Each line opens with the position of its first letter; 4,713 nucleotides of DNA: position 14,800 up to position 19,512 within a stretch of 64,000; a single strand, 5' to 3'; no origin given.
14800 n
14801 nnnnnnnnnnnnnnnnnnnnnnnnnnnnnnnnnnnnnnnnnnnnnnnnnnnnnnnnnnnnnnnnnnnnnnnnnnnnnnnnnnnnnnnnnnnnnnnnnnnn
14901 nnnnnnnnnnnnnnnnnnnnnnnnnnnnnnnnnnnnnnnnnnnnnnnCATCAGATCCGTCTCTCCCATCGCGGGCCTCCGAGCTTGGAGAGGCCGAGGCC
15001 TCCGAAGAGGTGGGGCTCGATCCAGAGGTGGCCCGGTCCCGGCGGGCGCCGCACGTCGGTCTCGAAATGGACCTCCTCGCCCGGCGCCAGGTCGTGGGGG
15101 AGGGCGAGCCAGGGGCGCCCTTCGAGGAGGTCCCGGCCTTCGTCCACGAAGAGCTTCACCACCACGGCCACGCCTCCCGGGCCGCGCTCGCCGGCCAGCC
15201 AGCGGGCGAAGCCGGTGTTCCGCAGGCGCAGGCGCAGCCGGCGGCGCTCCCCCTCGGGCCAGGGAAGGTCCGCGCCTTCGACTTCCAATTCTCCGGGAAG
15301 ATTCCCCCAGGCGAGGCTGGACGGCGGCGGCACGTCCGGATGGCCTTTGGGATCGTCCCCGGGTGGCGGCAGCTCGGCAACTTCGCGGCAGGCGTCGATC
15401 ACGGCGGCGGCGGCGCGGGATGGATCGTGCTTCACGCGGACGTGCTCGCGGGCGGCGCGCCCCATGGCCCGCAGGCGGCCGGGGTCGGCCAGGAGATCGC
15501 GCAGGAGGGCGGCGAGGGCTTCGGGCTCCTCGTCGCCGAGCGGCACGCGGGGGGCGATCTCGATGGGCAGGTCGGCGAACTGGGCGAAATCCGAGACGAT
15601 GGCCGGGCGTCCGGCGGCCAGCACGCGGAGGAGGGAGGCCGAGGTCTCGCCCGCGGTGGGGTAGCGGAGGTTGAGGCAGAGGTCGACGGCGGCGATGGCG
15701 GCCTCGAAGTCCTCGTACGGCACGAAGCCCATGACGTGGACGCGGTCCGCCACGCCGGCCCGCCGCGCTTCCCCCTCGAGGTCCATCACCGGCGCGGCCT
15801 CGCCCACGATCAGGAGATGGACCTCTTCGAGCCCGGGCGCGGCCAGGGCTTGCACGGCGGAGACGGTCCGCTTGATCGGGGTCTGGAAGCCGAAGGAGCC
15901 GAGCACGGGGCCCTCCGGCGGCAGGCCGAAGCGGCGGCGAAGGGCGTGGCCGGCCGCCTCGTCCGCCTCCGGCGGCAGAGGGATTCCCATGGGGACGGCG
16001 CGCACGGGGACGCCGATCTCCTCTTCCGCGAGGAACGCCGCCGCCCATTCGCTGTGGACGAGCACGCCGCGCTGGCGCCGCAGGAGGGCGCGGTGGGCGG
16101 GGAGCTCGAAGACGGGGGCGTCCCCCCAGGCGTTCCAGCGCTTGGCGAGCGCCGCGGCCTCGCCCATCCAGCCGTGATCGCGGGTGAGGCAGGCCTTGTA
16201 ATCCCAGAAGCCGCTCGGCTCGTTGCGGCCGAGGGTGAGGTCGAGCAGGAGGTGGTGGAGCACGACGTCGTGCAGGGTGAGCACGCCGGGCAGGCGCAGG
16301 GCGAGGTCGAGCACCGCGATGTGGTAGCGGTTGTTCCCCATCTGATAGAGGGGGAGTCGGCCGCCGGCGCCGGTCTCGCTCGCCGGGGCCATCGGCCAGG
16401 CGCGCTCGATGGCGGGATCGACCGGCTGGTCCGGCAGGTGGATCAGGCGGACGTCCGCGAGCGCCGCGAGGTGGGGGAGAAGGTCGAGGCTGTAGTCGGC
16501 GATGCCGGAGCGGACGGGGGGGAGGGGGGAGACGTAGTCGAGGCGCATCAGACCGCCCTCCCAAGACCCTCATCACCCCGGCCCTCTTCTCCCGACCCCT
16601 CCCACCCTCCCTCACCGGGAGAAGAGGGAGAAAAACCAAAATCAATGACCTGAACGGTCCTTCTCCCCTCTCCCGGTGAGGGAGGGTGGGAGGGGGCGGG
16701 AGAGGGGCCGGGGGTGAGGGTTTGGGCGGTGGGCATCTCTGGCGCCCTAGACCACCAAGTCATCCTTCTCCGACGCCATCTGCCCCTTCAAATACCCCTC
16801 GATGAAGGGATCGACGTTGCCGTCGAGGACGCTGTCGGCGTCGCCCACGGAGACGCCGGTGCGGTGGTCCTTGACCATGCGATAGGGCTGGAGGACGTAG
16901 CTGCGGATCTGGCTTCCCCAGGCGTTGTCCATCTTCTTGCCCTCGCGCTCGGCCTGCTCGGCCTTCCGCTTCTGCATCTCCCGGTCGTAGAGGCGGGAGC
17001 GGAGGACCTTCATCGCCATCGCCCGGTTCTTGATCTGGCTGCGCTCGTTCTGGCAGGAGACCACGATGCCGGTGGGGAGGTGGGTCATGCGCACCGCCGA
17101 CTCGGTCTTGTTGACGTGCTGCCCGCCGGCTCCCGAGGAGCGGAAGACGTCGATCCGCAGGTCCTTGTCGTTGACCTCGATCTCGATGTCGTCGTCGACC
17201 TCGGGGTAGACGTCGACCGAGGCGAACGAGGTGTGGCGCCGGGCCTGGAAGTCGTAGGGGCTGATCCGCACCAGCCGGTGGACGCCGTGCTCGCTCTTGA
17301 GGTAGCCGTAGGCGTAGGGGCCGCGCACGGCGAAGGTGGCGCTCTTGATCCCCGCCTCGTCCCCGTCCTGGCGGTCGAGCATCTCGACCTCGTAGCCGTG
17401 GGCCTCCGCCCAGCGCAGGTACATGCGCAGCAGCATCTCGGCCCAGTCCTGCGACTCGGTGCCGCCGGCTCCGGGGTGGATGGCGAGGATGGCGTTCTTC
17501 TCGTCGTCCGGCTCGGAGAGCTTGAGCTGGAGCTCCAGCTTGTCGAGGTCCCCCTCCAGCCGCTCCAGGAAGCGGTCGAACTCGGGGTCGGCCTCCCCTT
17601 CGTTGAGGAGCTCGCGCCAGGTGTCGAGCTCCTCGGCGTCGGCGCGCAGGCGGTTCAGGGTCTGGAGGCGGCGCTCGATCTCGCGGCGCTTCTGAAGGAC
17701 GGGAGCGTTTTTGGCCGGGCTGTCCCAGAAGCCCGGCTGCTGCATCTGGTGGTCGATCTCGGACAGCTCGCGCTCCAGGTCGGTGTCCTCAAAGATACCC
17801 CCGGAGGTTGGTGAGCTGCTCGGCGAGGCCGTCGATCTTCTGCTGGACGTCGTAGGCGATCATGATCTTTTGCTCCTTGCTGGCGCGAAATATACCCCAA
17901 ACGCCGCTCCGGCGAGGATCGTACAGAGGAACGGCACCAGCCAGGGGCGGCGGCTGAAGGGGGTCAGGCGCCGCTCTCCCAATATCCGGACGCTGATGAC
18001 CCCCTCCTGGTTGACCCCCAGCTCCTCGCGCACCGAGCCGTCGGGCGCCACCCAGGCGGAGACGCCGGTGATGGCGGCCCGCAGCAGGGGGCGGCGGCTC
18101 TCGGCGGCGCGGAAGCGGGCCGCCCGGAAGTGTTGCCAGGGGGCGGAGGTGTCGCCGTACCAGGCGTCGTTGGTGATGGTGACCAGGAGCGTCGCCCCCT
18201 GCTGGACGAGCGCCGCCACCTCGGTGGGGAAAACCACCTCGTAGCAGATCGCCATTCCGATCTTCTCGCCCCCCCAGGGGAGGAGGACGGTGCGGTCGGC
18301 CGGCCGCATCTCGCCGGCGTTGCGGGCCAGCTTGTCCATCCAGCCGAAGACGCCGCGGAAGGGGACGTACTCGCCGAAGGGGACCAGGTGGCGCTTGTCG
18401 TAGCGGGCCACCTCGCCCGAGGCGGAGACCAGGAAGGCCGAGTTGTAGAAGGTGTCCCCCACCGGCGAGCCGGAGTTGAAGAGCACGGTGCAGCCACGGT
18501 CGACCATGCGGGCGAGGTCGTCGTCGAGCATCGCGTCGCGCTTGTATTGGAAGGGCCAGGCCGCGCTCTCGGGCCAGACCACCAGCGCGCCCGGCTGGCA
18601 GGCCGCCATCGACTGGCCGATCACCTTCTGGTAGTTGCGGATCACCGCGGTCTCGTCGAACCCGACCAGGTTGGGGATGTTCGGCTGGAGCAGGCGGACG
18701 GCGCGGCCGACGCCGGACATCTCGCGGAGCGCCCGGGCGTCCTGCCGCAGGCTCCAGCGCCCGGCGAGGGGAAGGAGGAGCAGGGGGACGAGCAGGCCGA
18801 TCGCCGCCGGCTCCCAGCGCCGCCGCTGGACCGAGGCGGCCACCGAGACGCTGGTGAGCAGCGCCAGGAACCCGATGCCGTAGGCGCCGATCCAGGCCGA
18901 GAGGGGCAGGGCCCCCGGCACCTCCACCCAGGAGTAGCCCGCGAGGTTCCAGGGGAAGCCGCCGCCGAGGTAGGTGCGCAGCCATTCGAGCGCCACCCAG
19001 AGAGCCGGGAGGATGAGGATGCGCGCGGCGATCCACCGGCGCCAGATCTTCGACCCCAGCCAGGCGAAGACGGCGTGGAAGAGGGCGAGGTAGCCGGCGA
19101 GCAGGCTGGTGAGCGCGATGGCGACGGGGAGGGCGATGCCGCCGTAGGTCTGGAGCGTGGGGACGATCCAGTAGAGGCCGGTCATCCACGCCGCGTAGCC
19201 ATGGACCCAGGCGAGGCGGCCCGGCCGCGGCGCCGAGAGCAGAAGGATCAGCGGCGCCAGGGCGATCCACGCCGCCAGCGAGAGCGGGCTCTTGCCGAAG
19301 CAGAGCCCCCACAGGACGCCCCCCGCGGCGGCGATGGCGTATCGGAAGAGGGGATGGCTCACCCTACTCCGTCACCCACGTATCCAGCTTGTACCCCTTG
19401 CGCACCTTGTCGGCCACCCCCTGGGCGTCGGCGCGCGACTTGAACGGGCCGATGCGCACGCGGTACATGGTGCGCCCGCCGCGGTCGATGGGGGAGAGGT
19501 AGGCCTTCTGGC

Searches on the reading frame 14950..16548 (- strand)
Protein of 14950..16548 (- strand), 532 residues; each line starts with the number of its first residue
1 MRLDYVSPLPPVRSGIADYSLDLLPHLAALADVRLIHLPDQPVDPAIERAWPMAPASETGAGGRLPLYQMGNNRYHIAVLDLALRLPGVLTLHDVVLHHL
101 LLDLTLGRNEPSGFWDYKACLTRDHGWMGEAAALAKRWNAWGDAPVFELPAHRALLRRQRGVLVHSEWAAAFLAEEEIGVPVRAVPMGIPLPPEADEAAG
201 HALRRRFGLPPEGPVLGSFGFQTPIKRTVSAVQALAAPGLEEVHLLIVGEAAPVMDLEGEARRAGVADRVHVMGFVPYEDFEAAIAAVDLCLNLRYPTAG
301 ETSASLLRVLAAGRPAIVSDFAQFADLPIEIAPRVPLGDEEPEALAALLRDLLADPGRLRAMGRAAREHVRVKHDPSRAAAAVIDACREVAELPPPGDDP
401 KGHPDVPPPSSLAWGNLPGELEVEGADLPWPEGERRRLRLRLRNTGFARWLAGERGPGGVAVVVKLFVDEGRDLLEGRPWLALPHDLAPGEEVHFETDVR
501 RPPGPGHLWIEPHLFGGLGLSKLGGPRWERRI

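Call 13: search_protein_families(library=pfam, proteins=[window:14950-16548:-], max_evalue=0.01)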
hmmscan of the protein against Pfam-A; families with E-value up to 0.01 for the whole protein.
window:14950-16548:- (532 aa): 4 families
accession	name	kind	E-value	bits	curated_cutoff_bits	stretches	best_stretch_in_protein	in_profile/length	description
PF13692.12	Glyco_trans_1_4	-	1.4e-10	42.1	27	1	227-355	19-142/142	Glycosyl transferases group 1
PF00534.26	Glycos_transf_1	-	2.4e-09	37.4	26.4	1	223-368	28-171/172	Glycosyl transferases group 1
PF13524.12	Glyco_trans_1_2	-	2.5e-09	37.7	25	1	241-383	13-142/144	Glycosyl transferase-like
PF19892.4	DUF6365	-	0.0044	16.4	32.5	1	241-319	217-283/404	Family of unknown function (DUF6365)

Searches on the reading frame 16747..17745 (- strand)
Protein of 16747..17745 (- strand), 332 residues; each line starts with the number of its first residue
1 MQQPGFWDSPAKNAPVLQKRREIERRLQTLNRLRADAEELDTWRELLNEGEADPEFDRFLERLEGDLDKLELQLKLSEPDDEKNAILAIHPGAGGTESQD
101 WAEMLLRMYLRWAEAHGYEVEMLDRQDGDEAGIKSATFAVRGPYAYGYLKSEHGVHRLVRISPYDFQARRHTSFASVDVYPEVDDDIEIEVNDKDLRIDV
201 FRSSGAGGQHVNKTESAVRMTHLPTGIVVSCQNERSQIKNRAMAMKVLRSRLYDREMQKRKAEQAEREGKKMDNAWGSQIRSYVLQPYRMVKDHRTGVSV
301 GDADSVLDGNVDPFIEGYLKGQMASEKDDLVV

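Call 13: search_protein_families(library=pfam, proteins=[window:16747-17745:-], max_evalue=0.01)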
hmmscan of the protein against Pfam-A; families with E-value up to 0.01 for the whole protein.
window:16747-17745:- (332 aa): 2 families
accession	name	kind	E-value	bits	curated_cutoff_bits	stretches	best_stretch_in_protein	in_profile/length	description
PF03462.23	PCRF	-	2.6e-55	187.7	24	1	1-177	12-194/194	PCRF domain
PF00472.26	RF-1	-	1.1e-45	154.7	35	1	185-295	1-116/116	RF-1 domain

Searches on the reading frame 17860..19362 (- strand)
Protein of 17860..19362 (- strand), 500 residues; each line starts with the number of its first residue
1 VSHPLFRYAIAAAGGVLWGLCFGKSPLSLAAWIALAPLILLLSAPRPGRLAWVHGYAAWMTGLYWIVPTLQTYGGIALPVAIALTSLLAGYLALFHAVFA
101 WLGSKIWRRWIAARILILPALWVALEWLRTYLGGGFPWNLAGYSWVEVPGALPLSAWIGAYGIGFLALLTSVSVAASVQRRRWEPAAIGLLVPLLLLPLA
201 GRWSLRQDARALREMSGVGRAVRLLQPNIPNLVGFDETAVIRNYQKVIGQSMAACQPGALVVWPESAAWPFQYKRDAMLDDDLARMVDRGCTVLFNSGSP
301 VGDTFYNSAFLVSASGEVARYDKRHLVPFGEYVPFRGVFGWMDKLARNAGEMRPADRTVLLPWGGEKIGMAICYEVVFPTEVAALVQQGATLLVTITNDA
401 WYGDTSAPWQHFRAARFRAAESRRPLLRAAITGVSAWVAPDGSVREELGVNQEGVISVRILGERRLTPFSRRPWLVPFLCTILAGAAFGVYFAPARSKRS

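Call 13: search_protein_families(library=pfam, proteins=[window:17860-19362:-], max_evalue=0.01)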
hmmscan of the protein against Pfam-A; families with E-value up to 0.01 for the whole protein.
window:17860-19362:- (500 aa): 2 families
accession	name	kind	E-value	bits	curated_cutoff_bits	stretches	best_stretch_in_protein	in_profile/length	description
PF20154.4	LNT_N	-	5.7e-30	105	27.1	1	15-172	2-158/159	Apolipoprotein N-acyltransferase N-terminal domain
PF00795.27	CN_hydrolase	-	6.5e-27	94.9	23.2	1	223-460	3-246/256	Carbon-nitrogen hydrolase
